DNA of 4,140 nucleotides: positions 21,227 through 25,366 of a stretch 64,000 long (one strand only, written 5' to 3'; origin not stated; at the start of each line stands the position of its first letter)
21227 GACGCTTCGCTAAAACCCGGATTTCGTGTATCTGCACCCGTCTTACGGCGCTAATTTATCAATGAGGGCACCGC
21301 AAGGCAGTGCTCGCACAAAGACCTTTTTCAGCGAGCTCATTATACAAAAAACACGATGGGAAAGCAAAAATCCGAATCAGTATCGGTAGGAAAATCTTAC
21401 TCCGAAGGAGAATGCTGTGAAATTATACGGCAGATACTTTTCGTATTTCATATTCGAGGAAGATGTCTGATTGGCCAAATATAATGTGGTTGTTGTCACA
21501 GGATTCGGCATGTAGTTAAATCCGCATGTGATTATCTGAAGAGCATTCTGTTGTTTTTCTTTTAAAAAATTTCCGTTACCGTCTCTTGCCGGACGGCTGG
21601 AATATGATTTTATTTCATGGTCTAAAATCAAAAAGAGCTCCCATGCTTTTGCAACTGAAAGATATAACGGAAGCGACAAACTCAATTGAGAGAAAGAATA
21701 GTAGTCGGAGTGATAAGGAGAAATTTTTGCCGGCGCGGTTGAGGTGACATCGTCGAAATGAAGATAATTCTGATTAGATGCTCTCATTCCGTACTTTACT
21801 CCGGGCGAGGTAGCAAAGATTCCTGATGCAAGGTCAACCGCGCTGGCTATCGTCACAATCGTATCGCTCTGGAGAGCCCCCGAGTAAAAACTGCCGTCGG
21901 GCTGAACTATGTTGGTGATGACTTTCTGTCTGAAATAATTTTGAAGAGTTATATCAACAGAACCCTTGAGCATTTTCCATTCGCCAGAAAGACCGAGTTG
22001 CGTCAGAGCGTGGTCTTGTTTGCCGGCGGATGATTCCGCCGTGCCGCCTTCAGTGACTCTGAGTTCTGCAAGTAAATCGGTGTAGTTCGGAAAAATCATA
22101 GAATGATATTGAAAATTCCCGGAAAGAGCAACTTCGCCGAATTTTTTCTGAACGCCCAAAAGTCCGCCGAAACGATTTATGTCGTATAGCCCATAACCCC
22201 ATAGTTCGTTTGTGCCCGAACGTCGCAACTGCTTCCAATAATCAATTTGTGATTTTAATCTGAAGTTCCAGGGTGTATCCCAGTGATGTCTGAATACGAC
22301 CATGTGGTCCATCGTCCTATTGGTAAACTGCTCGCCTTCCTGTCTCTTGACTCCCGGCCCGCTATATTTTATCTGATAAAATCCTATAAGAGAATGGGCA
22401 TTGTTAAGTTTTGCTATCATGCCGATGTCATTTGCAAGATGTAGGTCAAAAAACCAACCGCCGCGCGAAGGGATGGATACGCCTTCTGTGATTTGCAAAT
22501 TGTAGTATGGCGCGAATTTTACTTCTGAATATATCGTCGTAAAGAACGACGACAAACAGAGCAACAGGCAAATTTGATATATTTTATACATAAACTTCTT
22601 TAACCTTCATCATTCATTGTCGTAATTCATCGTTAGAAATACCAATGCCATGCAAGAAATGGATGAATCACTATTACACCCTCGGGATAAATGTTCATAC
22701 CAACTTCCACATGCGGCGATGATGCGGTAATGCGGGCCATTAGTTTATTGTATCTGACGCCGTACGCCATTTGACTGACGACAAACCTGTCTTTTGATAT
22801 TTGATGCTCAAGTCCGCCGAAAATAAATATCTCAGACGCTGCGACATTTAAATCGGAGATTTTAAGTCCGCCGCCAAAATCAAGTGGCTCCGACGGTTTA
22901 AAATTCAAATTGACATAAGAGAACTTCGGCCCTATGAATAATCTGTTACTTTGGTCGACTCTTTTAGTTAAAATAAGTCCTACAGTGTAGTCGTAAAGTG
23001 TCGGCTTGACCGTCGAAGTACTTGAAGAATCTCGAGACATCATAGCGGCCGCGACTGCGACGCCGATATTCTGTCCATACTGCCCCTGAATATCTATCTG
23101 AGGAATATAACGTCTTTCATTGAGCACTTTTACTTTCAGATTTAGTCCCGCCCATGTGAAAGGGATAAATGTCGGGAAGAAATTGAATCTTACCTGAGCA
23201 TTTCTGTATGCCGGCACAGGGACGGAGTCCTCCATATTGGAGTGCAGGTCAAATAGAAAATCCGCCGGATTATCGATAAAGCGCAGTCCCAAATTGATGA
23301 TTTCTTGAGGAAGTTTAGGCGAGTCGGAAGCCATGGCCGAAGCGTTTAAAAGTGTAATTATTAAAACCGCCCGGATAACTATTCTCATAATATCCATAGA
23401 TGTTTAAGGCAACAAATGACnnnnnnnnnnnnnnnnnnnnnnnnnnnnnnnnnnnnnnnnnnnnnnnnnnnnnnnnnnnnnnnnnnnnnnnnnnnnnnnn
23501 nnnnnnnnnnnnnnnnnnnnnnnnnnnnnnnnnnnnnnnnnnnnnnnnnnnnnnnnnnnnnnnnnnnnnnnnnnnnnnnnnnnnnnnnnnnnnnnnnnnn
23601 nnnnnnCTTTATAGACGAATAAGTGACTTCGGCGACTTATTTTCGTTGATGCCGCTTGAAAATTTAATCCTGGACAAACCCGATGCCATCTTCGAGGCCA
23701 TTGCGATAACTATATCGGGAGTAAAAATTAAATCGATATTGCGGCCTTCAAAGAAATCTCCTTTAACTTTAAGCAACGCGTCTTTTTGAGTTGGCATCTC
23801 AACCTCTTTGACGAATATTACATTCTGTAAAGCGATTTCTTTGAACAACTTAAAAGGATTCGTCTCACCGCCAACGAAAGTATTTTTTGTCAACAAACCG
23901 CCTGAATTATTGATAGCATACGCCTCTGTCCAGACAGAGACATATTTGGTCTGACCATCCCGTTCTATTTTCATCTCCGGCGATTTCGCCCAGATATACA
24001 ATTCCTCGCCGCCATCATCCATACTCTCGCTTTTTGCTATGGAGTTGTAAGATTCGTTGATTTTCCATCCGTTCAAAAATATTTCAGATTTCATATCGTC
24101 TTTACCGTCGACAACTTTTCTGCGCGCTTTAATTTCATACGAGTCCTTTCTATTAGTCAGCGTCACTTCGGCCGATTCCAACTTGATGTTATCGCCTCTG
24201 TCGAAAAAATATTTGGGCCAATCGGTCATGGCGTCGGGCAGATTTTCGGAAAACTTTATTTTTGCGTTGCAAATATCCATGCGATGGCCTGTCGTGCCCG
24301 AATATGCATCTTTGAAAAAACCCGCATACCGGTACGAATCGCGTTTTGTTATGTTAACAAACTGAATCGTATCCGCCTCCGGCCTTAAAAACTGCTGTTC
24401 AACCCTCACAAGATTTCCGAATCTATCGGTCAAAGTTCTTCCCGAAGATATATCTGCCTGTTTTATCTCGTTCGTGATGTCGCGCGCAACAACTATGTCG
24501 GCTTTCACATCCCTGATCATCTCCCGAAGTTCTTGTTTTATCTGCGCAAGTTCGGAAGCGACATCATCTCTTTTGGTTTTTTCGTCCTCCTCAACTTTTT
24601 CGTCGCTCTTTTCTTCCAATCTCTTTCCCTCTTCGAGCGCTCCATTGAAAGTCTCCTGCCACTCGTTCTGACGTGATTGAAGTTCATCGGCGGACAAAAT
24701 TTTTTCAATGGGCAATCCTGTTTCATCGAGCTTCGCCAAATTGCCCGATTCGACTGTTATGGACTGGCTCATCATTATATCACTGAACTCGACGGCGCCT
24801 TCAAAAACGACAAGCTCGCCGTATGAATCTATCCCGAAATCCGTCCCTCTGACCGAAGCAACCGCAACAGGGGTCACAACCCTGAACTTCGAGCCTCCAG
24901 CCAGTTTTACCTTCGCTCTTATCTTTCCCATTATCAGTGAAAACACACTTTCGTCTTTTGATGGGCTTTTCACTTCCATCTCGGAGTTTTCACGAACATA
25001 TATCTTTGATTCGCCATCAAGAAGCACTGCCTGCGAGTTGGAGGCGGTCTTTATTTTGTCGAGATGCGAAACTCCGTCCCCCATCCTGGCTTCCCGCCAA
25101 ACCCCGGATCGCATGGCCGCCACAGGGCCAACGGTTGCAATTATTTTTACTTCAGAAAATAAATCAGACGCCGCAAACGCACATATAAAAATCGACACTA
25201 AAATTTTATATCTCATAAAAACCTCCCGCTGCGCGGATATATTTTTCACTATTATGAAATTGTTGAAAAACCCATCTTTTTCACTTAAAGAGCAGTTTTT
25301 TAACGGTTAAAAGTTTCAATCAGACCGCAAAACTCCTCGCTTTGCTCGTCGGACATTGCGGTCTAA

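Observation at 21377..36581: Uncharacterised cell-envelope gene cluster: giant tail-anchored coiled-coil protein, FecR-domain protein, three predicted outer-membrane beta-barrels and a T9SS type-B FG-GAP adhesin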

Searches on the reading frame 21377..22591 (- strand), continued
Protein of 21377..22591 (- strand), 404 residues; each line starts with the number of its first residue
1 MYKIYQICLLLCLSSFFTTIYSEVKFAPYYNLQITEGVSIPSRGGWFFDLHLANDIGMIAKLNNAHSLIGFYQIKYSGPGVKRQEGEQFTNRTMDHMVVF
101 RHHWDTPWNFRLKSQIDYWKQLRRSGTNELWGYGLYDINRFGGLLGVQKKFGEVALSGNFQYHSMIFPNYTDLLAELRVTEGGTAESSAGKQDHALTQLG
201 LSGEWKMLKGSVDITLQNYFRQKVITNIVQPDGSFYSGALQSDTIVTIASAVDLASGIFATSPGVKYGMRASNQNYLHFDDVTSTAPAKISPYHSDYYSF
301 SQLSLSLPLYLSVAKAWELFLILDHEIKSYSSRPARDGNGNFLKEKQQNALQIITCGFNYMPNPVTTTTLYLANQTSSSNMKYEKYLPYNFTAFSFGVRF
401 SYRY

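Call 88: search_protein_families(library=pfam, proteins=[L034:1646-3622:+, L015:7764-9215:+, L017:7264-8667:+, L017:8678-9082:+, L029:8256-8954:+, L019:6864-7472:+, L034:3829-5364:+], max_evalue=0.01)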
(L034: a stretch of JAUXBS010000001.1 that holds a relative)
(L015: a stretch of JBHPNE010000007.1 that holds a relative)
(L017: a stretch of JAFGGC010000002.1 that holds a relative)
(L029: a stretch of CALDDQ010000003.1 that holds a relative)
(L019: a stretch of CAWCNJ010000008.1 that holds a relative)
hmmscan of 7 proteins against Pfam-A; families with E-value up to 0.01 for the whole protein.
L034:1646-3622:+ (658 aa): 3 families
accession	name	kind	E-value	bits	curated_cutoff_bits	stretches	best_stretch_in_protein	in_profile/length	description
PF13036.11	LpoB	-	7.2e-07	29.6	22.3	1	72-192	13-144/147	Peptidoglycan-synthase activator LpoB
PF03783.19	CsgG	-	1.6e-06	28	20.8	1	82-165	5-97/210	Curli production assembly/transport component CsgG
PF11684.13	DUF3280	-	0.0046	17.7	30.1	0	106-194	31-117/138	Protein of unknown function (DUF2380)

L015:7764-9215:+ (483 aa): 2 families
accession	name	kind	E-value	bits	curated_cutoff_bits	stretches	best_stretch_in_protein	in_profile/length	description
PF13231.12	PMT_2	-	1.4e-31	110.3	26.1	1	50-209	1-160/160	Dolichyl-phosphate-mannose-protein mannosyltransferase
PF02366.24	PMT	-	7.9e-06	26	22.7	1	51-212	61-236/245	Dolichyl-phosphate-mannose-protein mannosyltransferase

L017:7264-8667:+ (467 aa): 4 families
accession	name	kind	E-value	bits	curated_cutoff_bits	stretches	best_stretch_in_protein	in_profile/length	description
PF00006.31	ATP-synt_ab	-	5.4e-73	245.6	29.5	1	134-347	1-213/213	ATP synthase alpha/beta family, nucleotide-binding domain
PF22919.1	ATP-synt_VA_C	-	1.3e-17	64.1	24.7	1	353-432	6-87/101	C-terminal domain of V and A type ATP synthase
PF02874.29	ATP-synt_ab_N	-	1.8e-12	48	20.9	1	8-74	1-68/69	ATP synthase alpha/beta family, beta-barrel domain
PF18269.6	T3SS_ATPase_C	-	0.002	18.4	22.7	1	355-410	1-57/72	T3SS EscN ATPase C-terminal domain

L017:8678-9082:+ (134 aa): 2 families
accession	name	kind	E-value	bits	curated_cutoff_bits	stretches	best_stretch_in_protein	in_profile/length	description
PF02823.21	ATP-synt_DE_N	-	1.1e-24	86.6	27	1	3-79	3-80/80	ATP synthase, Delta/Epsilon chain, beta-sandwich domain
PF00401.25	ATP-synt_DE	-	1.1e-06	29.1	24.6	1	84-128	2-47/47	ATP synthase, Delta/Epsilon chain, long alpha-helix domain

L029:8256-8954:+ (232 aa): 6 families
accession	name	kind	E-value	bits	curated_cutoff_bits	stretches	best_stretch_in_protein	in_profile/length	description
PF14622.11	Ribonucleas_3_3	-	1.1e-39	136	35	1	23-152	1-127/128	Ribonuclease-III-like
PF00636.31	Ribonuclease_3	-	1e-25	90.9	27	1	47-137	1-102/102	Ribonuclease III domain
PF00035.32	dsrm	-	2.8e-21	76.3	23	1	161-227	1-66/66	Double-stranded RNA binding motif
PF22935.1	RM44_endonuclase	-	8.3e-07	29.6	27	1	42-131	55-138/139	Large ribosomal subunit protein mL44, endonuclease domain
PF24995.1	DSRM_2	-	0.0012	19.6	27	1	189-228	41-78/79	dsRNA binding domain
PF14709.13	DND1_DSRM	-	0.0014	19.3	25.7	0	162-227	4-79/80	double strand RNA binding domain from DEAD END PROTEIN 1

L019:6864-7472:+ (202 aa): 1 family
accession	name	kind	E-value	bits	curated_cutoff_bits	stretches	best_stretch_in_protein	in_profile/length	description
PF13505.12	OMP_b-brl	-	0.00058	20.5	28.7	1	25-178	2-158/175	Outer membrane protein beta-barrel domain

L034:3829-5364:+ (511 aa): 13 families
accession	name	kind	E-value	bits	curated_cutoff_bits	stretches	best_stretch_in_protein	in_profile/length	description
PF01078.27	Mg_chelatase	-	1e-97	326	20.3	1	193-399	1-206/207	Magnesium chelatase, subunit ChlI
PF13541.12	ChlI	-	1.5e-46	157.7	27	1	20-142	1-121/121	Subunit ChlI of Mg-chelatase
PF13335.12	Mg_chelatase_C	-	1.5e-34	118.9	26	1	406-503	1-94/94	Magnesium chelatase, subunit ChlI C-terminal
PF07728.20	AAA_5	-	1.7e-12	48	22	2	299-353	66-125/139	AAA domain (dynein-related subfamily)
PF00493.29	MCM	-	3e-09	36.8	23.3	1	292-360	114-181/224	MCM P-loop domain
PF00158.32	Sigma54_activat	-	1.9e-05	24.8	20.2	0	290-349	84-141/168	Sigma-54 interaction domain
PF00004.35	AAA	-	0.00034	21.5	21.2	0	217-234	1-18/131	ATPase family associated with various cellular activities (AAA)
PF05496.18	RuvB_N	-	0.0008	19.6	27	0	216-233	35-52/159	Holliday junction DNA helicase RuvB P-loop domain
PF13401.12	AAA_22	-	0.0013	19.5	27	0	216-240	7-31/130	AAA domain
PF13671.12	AAA_33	-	0.0013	19.5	27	1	217-243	2-28/143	AAA domain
PF05362.19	Lon_C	-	0.002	18.1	21.1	1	39-165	64-200/205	Lon protease (S16) C-terminal proteolytic domain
PF13191.12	AAA_16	-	0.0025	18.8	32.6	0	206-240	15-50/167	AAA ATPase domain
PF20030.5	bpMoxR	-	0.0058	16.2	27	0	206-238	23-55/205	MoxR domain in the MoxR-vWA-beta-propeller ternary systems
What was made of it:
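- In L034 this region matches the periplasmic LpoB/CsgG-like domain (call 88).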

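Call 90: search_protein_families(library=ncbifam, proteins=[L022:15216-20489:+, L022:14048-15136:-, L022:12954-14051:-, L034:1-798:+], max_evalue=0.001)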
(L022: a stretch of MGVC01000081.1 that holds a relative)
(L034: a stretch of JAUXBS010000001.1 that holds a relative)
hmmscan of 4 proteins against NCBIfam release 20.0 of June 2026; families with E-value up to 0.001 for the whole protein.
L022:15216-20489:+ (1757 aa): 2 families
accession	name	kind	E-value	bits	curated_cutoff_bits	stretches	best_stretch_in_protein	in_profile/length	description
TIGR04189.1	surface_SprA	equivalog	5.4e-25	86.9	200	2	501-589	602-690/2319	T9SS outer membrane translocon Sov/SprA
NF052337.1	tail_tube_6XGR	equivalog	0.00036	20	60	0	515-553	131-169/245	phage tail tube protein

L022:14048-15136:- (362 aa): 2 families
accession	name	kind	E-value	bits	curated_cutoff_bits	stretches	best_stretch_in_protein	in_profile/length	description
TIGR04407.1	LptF_YjgP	equivalog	5.3e-53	179.9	230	1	3-357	1-346/347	LPS export ABC transporter permease LptF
TIGR04408.1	LptG_lptG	equivalog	2.9e-35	121.6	240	1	3-358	1-350/351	LPS export ABC transporter permease LptG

L022:12954-14051:- (365 aa): 3 families
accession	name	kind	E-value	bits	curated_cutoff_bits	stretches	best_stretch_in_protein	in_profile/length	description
TIGR04408.1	LptG_lptG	equivalog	3.2e-63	213.5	240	1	6-361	1-349/351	LPS export ABC transporter permease LptG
TIGR04407.1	LptF_YjgP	equivalog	1e-32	113.3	230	1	9-361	4-346/347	LPS export ABC transporter permease LptF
NF038347.1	FtsX_Gpos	exception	3.4e-05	23.4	225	1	83-167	195-279/296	permease-like cell division protein FtsX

L034:1-798:+ (265 aa): 3 families
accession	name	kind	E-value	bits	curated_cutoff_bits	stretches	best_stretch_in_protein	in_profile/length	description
NF052323.1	T9SSA_dep_M6i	equivalog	2.9e-11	42.1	600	1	180-264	960-1042/1043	T9SS-dependent M6-like inactivated metalloprotease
NF033707.1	T9SS_sortase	equivalog_domain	4.8e-09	34.4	420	1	166-263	987-1094/1095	type IX secretion system sortase PorU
TIGR04183.1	Por_Secre_tail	domain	4e-06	26.7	23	1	181-258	2-70/72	T9SS type A sorting domain-containing protein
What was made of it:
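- A protein with a SprA/Sov-like region (TIGR04189, 5.4e-25) occurs in three Elusimicrobiota loci (call 90).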

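Call 91: search_solved_structures(query=L022:15216-20489:+, max_evalue=0.01)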
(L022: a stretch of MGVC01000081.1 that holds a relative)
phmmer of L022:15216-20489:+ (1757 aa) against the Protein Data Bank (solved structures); distinct sequences matched with E-value up to 0.01: 0.

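Call 92: search_protein_families(library=pfam, proteins=[L022:15216-20489:+, L016:12955-18174:+, L029:16601-21119:+], max_evalue=0.001)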
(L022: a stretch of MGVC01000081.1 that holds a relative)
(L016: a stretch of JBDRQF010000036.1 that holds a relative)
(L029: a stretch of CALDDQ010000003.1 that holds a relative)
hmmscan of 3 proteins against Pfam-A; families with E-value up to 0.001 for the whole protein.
L022:15216-20489:+ (1757 aa): 0 families

L016:12955-18174:+ (1739 aa): 0 families

L029:16601-21119:+ (1506 aa): 0 families

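Call 94: search_solved_structures(query=A7, max_evalue=1, show_alignments=1)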
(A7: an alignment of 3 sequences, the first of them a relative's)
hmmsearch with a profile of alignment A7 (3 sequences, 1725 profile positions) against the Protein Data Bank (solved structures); distinct sequences matched with E-value up to 1: 0.
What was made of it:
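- Tried and rejected: The SprA-like protein found nothing in Pfam or the PDB, either alone or as a 3-sequence profile (calls 91, 92, 94).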

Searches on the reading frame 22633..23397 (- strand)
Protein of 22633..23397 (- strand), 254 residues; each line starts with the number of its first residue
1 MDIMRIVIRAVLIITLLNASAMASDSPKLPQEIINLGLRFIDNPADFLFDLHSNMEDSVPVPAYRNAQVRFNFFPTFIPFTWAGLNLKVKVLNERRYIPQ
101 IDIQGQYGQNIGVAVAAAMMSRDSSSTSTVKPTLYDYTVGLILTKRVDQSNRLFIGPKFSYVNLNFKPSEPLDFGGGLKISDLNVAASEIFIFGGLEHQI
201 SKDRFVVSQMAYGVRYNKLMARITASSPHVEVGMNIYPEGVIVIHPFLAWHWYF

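Call 4: search_protein_families(library=pfam, proteins=[window:22633-23397:-], max_evalue=0.1)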
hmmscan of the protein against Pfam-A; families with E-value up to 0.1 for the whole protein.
window:22633-23397:- (254 aa): 0 families

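Call 5: search_protein_families(library=ncbifam, proteins=[window:22633-23397:-], max_evalue=0.1)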
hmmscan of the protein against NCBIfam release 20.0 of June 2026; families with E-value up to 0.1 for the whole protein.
window:22633-23397:- (254 aa): 0 families

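Call 28: find_homologous_proteins(query=window:22633-23397:-)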
Query window:22633-23397:- (254 aa): 21 proteins with E <= 0.001 among 247 candidates.
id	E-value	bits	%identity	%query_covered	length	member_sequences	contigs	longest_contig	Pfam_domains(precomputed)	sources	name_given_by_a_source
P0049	5.9e-166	568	100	100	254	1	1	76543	-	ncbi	-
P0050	1.8e-135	468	77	99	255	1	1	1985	-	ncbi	-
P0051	6.1e-112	391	71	90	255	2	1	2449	-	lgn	-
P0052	8.3e-97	342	61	89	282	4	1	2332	-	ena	-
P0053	1.6e-96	341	61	98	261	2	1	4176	-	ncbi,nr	ncbi:MAG: hypothetical protein QME32_05895 [Endomicrobiia bacterium]|nr:hypothetical protein [Endomi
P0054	3.0e-96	340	57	98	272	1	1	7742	-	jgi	-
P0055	2.4e-95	337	58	98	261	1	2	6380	-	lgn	-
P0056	1.2e-93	331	58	98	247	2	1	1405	-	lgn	-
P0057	7.4e-89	316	57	98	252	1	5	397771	-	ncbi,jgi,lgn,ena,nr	ncbi:MAG: hypothetical protein CVU77_08195 [Elusimicrobia bacterium HGW-Elusimicrobia-1]|jgi:hypothe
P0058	3.4e-72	261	46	98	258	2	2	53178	-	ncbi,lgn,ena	ncbi:MAG: hypothetical protein ABIJ11_04305 [Elusimicrobiota bacterium]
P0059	2.0e-69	252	47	99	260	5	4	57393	-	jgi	-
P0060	7.4e-69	250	46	92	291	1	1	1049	-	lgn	-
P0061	8.2e-66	240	48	89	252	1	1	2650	-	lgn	-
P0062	9.7e-65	237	44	98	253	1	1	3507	-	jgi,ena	-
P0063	1.8e-64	236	43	100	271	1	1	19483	-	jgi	jgi:hypothetical protein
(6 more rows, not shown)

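Call 37: predict_structure(alignment_id=A2)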
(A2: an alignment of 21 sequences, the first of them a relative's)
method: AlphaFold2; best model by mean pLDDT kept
length: 254 residues; sequences in the alignment: 21
mean_pLDDT: 84.3   pTM: 0.74
mean pLDDT of the five models: 84.3, 80.7, 80.7, 80.6, 76.1
residues with pLDDT >= 90: 112; 70-90: 105; 50-70: 35; < 50: 2
segments of 3 or more residues with pLDDT < 50: none
pLDDT, mean of each block of 10 residues (from residue 1): 80 73 57 73 83 85 95 68 90 94 94 81 63 91 97 97 87 77 91 97 94 91 92 78 74 93
secondary structure, 60 per line:
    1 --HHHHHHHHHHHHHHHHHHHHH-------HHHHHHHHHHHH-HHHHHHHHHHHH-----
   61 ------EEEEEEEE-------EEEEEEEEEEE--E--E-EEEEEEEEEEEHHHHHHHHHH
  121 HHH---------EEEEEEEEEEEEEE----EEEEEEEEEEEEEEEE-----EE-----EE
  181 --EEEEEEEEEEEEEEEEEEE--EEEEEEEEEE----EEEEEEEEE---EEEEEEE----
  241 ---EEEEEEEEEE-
elements in order: H3-23 H31-42 H44-55 E67-74 E82-92 E100-110 H111-123 E133-146 E151-166 E183-201 E204-213 E218-226 E230-236 E244-253
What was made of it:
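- Checked: g5: pLDDT 84.3, signal helix, two N-terminal helices, 10 strands (call 37).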

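Call 41: fold_search(model_id=the predicted structure, library=pdb)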
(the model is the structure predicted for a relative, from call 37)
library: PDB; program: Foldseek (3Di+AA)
matches with E <= 10: 880; with E <= 0.001: 8
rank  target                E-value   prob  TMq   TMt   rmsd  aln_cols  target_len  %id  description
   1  5o68_G                3.3e-04  1.00  0.33  0.32  15.5       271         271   10  Crystal Structure of the Pseudomonas functional amyloid secretion protein FapF - R157A mutant (released 2017-08-23)
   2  8uzl_C                3.5e-04  1.00  0.39  0.63   7.1       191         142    8  Designed Transmembrane beta-barrel- TMB10_163 (released 2024-07-17)
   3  5o68_J                3.7e-04  0.99  0.28  0.27  16.8       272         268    9  Crystal Structure of the Pseudomonas functional amyloid secretion protein FapF - R157A mutant (released 2017-08-23)
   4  5o68_A                5.5e-04  1.00  0.41  0.38  11.4       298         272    9  Crystal Structure of the Pseudomonas functional amyloid secretion protein FapF - R157A mutant (released 2017-08-23)
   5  3qra                  7.9e-04  1.00  0.33  0.51   9.0       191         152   10  The crystal structure of Ail, the attachment invasion locus protein of Yersinia pestis (released 2011-11-23)
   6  9fdg_MODEL_1_A        8.3e-04  1.00  0.33  0.44  12.6       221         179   14  Solution structure of a de novo designed 12-stranded transmembrane beta-barrel in LDAO micelles. (released 2024-10-16)
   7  8uzl_D                8.8e-04  1.00  0.39  0.63   7.0       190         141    8  Designed Transmembrane beta-barrel- TMB10_163 (released 2024-07-17)
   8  3aeh_A                8.8e-04  1.00  0.39  0.36   9.4       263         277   11  Integral membrane domain of autotransporter Hbp (released 2010-07-07)
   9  5o68_I                1.0e-03  1.00  0.36  0.36  10.3       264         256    8  Crystal Structure of the Pseudomonas functional amyloid secretion protein FapF - R157A mutant (released 2017-08-23)
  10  8uzl_A                1.1e-03  1.00  0.38  0.61   7.4       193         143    9  Designed Transmembrane beta-barrel- TMB10_163 (released 2024-07-17)
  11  5o68_H                1.1e-03  1.00  0.39  0.37   8.0       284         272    9  Crystal Structure of the Pseudomonas functional amyloid secretion protein FapF - R157A mutant (released 2017-08-23)
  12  8xua_A                1.1e-03  1.00  0.37  0.43  13.9       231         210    9  Oligogalacturonate-specific porin from Vibrio harveyi (VhGalP) (released 2024-12-25)
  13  1qjp                  1.3e-03  1.00  0.34  0.56   7.4       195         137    5  HIGH RESOLUTION STRUCTURE OF THE OUTER MEMBRANE PROTEIN A (OMPA) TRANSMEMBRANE DOMAIN (released 2000-06-30)
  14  1k24                  1.3e-03  0.99  0.33  0.34  11.0       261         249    9  Crystal Structure of the OpcA Outer Membrane Adhesin/Invasin from Neisseria meningitidis (released 2002-03-27)
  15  5o65_C                1.6e-03  1.00  0.36  0.33  11.2       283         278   10  Crystal Structure of the Pseudomonas functional amyloid secretion protein FapF (released 2017-08-23)
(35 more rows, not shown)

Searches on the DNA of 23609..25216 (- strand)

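Call 33: search_rna_families(sources=[L001, L003, L004, L005, L007, L008], threshold=gathering)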
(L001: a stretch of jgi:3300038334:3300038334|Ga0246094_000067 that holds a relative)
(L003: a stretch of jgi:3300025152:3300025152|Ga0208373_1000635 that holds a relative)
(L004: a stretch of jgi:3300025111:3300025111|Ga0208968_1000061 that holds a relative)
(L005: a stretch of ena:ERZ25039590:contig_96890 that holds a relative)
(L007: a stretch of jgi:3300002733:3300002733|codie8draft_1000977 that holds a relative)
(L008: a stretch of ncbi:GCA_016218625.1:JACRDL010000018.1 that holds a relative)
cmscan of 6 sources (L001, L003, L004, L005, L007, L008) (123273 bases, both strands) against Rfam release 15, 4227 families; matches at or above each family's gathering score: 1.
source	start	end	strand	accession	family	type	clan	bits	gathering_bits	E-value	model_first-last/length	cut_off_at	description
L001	7487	7558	+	RF00005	tRNA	Gene; tRNA;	CL00001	69.7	29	7.5e-13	1-71/71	no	tRNA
